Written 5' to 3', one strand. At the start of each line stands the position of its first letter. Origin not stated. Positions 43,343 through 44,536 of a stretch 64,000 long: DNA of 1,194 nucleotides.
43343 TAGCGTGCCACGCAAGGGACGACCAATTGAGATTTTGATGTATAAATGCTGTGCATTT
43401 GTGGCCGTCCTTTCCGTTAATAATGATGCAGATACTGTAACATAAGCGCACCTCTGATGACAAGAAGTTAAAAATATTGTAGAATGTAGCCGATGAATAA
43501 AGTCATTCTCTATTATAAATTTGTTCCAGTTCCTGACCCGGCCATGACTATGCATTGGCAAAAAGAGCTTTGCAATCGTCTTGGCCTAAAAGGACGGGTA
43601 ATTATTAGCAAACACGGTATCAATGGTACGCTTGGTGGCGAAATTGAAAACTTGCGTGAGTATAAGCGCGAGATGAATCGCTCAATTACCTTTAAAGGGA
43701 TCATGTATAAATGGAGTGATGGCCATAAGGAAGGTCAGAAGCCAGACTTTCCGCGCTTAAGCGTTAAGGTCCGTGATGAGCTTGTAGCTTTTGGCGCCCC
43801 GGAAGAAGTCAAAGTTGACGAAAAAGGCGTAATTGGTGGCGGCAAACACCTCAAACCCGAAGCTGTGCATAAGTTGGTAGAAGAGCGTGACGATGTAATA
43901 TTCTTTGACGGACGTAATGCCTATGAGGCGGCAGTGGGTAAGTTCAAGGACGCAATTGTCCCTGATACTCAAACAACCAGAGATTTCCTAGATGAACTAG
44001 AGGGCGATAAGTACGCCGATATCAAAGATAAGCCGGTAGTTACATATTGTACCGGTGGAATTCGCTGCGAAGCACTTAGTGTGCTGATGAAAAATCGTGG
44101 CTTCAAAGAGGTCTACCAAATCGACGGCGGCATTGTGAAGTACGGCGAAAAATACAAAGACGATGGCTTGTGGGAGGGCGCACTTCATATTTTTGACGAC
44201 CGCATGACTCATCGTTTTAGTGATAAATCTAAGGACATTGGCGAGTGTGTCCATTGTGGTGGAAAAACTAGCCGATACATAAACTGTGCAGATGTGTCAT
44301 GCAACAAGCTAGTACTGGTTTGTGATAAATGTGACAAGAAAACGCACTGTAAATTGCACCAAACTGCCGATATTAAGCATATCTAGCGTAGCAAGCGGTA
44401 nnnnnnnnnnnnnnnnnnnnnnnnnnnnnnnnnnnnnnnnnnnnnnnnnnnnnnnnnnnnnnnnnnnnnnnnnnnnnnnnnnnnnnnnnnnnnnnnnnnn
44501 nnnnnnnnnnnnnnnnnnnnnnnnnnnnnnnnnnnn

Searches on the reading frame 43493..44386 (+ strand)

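Call 72: search_protein_families(library=pfam, proteins=[window:43493-44386:+], max_evalue=0.01)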
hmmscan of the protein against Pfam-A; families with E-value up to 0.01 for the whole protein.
window:43493-44386:+ (297 aa): 3 families
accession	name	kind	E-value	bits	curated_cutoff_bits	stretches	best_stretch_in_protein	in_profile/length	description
PF17773.7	UPF0176_N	-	8.1e-21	74.7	26.2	1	3-96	2-91/92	UPF0176 acylphosphatase like domain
PF12368.13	Rhodanese_C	-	4.1e-15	56.3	26.9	1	228-285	1-58/66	Rhodanase C-terminal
PF00581.25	Rhodanese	-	3.1e-09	37.6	22.2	1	122-218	2-100/102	Rhodanese-like domain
